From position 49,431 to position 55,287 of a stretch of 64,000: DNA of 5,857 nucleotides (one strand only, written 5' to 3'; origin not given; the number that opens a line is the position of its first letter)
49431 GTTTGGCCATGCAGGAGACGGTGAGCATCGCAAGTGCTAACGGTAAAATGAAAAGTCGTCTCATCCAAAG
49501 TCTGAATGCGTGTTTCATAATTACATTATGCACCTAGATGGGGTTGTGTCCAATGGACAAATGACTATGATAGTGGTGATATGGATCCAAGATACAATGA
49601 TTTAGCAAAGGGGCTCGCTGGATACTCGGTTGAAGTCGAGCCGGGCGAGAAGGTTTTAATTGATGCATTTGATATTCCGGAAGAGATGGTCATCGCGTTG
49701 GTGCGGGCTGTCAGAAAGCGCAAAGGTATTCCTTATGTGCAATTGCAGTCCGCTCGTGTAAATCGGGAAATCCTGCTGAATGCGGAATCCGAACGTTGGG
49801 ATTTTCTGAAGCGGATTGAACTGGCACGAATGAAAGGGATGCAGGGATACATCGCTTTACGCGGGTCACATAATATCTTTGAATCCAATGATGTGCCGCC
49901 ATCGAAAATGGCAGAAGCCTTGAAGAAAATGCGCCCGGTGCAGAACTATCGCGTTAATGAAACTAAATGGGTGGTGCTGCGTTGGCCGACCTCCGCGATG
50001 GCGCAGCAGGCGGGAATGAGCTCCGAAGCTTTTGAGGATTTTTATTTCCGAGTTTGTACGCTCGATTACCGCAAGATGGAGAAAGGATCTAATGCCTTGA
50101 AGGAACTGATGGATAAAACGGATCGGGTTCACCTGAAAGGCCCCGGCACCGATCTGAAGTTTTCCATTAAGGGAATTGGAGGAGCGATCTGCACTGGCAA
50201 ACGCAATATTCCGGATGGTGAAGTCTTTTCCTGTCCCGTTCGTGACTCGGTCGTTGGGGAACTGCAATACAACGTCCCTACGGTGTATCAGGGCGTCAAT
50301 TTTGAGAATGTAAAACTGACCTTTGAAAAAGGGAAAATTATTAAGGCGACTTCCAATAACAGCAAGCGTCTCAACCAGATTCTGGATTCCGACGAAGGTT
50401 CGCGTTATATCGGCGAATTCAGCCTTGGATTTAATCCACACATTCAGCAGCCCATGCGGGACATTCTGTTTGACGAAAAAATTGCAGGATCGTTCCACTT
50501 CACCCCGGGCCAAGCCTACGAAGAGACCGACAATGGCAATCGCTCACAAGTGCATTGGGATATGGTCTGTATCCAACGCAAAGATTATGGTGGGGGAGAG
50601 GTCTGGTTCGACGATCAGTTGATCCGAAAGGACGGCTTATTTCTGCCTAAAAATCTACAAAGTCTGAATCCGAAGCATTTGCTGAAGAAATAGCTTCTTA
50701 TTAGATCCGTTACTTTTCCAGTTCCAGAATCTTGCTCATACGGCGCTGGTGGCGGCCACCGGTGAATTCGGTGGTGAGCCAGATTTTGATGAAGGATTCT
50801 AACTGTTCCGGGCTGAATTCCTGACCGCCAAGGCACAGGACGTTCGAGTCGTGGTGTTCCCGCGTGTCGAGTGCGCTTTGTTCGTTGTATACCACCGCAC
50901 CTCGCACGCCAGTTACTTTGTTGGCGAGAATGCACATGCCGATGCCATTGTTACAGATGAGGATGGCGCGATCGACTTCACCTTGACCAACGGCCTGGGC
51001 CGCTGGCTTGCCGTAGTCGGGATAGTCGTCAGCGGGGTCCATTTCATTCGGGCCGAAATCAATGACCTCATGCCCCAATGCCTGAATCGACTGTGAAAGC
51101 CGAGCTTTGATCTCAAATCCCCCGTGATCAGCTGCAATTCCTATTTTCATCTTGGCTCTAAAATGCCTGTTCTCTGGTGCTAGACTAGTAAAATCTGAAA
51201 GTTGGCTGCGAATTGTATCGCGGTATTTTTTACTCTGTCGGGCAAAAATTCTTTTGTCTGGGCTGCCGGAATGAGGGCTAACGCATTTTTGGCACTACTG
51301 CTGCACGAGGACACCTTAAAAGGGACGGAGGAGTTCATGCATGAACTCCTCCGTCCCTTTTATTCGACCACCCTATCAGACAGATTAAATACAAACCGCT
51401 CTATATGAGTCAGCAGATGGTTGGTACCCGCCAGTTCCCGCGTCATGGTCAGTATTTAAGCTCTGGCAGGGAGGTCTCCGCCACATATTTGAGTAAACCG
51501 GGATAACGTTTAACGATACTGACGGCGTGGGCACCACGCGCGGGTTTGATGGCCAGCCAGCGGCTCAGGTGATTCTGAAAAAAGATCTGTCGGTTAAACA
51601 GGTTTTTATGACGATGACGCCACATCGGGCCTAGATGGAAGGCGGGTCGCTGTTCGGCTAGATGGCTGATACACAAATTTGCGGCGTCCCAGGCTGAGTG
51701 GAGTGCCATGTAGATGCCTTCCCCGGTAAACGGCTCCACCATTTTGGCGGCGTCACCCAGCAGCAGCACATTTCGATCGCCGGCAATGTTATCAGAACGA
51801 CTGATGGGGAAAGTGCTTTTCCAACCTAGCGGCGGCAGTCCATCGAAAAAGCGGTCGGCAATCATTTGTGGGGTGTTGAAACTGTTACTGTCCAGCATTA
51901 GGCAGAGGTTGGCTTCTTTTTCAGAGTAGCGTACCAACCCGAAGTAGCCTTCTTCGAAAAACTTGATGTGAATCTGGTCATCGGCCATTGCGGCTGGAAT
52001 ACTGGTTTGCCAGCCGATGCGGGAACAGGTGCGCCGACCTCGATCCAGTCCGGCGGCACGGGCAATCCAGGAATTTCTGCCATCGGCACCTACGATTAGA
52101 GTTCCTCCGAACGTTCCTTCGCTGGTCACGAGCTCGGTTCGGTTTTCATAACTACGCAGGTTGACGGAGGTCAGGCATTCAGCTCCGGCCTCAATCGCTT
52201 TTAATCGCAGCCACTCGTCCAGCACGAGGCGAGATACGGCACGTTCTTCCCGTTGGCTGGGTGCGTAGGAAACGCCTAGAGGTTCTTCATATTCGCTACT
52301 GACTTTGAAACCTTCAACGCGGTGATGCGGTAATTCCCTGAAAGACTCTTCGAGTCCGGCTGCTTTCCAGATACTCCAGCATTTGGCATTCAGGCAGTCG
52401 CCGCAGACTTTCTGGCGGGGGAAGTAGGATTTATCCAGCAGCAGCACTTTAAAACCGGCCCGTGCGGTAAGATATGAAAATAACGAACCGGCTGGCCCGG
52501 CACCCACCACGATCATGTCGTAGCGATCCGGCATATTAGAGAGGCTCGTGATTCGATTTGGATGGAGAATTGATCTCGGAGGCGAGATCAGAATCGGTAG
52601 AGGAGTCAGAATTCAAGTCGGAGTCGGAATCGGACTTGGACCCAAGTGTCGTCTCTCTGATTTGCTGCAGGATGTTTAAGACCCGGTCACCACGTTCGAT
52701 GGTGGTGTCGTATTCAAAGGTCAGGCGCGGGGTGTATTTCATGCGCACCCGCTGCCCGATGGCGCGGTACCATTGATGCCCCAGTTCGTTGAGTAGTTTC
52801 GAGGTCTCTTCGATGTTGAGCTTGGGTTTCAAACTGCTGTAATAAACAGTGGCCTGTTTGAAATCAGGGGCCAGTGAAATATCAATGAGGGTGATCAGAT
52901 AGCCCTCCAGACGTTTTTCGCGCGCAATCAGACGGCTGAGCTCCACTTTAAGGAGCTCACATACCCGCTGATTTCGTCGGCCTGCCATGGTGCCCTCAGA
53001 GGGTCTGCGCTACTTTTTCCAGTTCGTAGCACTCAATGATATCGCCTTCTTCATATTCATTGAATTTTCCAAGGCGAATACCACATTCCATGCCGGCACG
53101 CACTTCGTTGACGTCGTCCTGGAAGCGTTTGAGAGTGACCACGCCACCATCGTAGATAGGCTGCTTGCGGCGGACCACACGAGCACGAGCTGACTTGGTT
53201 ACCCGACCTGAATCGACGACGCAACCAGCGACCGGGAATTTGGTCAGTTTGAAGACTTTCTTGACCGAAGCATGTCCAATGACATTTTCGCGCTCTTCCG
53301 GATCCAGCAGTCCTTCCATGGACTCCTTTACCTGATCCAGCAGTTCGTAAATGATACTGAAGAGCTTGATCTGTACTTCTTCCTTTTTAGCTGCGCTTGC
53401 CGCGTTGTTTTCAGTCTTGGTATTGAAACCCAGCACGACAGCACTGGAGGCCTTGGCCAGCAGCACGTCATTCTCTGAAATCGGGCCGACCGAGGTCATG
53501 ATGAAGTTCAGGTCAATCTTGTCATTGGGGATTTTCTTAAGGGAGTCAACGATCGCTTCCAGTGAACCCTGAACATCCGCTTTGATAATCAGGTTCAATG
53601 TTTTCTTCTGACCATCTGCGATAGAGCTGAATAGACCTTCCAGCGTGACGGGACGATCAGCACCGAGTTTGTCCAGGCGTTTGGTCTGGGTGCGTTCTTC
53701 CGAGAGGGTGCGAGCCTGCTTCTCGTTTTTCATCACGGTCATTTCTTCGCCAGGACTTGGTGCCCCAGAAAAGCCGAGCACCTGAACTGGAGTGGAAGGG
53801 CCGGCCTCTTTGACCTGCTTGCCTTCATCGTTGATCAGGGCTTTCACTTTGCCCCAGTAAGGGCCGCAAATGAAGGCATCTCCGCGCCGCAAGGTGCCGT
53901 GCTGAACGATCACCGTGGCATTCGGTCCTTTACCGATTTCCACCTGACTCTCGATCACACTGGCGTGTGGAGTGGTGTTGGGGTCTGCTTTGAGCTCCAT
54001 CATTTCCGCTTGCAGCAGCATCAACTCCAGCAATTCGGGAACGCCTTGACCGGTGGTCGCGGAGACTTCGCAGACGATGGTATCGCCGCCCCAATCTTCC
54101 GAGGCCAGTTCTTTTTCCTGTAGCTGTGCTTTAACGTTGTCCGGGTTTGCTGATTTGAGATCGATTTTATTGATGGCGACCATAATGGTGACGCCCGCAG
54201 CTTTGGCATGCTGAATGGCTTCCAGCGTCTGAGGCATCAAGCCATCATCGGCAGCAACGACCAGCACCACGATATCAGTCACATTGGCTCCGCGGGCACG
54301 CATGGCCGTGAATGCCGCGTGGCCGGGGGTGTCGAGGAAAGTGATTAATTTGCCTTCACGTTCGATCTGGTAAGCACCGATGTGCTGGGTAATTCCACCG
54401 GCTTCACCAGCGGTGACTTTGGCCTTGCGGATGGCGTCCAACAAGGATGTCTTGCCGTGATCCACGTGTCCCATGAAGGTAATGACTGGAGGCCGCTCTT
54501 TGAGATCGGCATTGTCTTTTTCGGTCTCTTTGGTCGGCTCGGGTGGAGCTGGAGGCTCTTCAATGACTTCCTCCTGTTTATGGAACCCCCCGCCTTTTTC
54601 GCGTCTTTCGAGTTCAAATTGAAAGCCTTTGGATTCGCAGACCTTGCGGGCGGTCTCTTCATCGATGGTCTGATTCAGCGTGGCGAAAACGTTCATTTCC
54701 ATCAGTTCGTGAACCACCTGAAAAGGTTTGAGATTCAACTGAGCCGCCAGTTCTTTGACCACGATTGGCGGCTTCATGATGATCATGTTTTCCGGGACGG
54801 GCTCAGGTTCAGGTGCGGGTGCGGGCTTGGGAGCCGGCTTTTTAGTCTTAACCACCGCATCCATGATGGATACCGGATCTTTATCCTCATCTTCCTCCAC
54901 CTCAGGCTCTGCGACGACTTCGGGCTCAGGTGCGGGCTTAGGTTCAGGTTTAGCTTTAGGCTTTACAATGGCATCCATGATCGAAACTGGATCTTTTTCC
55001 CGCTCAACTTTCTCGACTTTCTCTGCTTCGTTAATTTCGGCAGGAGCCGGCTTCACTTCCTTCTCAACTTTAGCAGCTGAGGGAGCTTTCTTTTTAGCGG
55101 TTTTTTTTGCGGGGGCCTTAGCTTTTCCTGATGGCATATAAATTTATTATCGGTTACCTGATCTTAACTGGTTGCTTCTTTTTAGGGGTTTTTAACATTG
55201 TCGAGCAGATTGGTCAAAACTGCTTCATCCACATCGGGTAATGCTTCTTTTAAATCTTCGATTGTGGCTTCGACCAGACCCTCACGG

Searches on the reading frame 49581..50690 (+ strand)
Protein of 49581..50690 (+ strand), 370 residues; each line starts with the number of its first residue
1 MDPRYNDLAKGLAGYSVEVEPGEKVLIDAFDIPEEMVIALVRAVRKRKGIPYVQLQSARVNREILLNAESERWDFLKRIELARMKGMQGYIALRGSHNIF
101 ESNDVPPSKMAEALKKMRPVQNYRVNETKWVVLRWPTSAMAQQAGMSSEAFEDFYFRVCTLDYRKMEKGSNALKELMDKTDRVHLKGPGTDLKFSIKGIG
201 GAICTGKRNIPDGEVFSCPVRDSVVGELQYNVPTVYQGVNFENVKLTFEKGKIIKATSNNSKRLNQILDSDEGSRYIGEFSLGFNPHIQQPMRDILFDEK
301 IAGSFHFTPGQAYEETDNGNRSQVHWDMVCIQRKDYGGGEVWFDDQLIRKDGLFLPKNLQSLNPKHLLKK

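Call 92: search_protein_families(library=pfam, proteins=[window:49581-50690:+], max_evalue=0.00001)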
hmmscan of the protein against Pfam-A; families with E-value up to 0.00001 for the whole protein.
window:49581-50690:+ (370 aa): 1 family
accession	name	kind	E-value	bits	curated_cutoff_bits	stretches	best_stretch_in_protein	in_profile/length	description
PF02073.20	Peptidase_M29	-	2.5e-48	165.3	27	1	4-335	4-387/406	Thermophilic metalloprotease (M29)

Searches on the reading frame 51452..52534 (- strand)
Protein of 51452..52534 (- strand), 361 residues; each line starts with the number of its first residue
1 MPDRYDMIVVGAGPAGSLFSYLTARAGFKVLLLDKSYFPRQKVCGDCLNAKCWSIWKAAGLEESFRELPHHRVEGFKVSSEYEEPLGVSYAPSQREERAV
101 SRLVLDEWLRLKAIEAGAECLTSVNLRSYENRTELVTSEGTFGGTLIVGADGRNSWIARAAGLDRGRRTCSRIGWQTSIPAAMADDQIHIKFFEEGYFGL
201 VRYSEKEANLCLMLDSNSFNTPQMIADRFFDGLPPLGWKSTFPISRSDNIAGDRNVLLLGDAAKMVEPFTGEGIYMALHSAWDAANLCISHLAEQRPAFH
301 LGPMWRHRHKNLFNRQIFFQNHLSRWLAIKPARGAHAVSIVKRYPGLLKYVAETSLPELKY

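Call 92: search_protein_families(library=pfam, proteins=[window:51452-52534:-], max_evalue=0.00001)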
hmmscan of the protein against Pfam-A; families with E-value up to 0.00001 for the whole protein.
window:51452-52534:- (361 aa): 1 family
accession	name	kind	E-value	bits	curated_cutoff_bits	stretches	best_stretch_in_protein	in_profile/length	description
PF01494.25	FAD_binding_3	-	3.9e-17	63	22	1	5-175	2-182/349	FAD binding domain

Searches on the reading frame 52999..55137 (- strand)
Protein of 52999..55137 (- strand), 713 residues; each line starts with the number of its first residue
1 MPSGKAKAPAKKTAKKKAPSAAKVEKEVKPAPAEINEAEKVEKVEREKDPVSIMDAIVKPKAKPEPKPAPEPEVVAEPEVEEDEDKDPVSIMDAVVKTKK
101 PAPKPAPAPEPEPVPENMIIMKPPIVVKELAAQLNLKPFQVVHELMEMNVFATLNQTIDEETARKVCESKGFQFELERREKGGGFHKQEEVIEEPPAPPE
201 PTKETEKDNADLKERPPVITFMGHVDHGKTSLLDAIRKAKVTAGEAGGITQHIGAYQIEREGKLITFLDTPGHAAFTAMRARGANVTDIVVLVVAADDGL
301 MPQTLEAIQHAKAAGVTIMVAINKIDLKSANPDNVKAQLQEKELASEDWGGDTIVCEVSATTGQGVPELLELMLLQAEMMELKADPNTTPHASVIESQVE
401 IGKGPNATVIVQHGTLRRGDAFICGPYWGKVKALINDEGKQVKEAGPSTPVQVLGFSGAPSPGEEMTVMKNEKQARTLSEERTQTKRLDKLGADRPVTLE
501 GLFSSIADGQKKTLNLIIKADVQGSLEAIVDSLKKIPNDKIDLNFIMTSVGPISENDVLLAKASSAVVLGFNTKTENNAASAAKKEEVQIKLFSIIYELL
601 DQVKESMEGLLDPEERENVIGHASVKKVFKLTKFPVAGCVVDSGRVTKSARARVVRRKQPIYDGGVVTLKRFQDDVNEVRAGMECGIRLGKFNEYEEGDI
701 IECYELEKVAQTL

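Call 92: search_protein_families(library=pfam, proteins=[window:52999-55137:-], max_evalue=0.00001)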
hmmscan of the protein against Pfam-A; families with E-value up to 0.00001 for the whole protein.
window:52999-55137:- (713 aa): 7 families
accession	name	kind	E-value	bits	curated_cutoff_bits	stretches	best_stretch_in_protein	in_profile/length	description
PF11987.13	IF-2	-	2e-38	131.4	27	1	493-604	6-117/117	Translation-initiation factor 2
PF00009.33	GTP_EFTU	-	1.5e-36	126.2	26.5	1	218-374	5-183/188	Elongation factor Tu GTP binding domain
PF22042.2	EF-G_D2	-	3.1e-22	78.9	27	1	392-468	4-83/84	Elongation factor G domain 2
PF01926.29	MMR_HSR1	-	1.1e-10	42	21.9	1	219-324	2-113/113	50S ribosome-binding GTPase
PF04760.21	IF2_N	-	2.4e-10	40.5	25.3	1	125-172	4-52/53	Translation initiation factor IF-2, N-terminal region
PF03193.22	RsgA_GTPase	-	1.4e-06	28.7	30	0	283-372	20-103/174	RsgA GTPase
PF00025.27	Arf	-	1.6e-06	28.1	22.3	1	219-373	17-170/174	ADP-ribosylation factor family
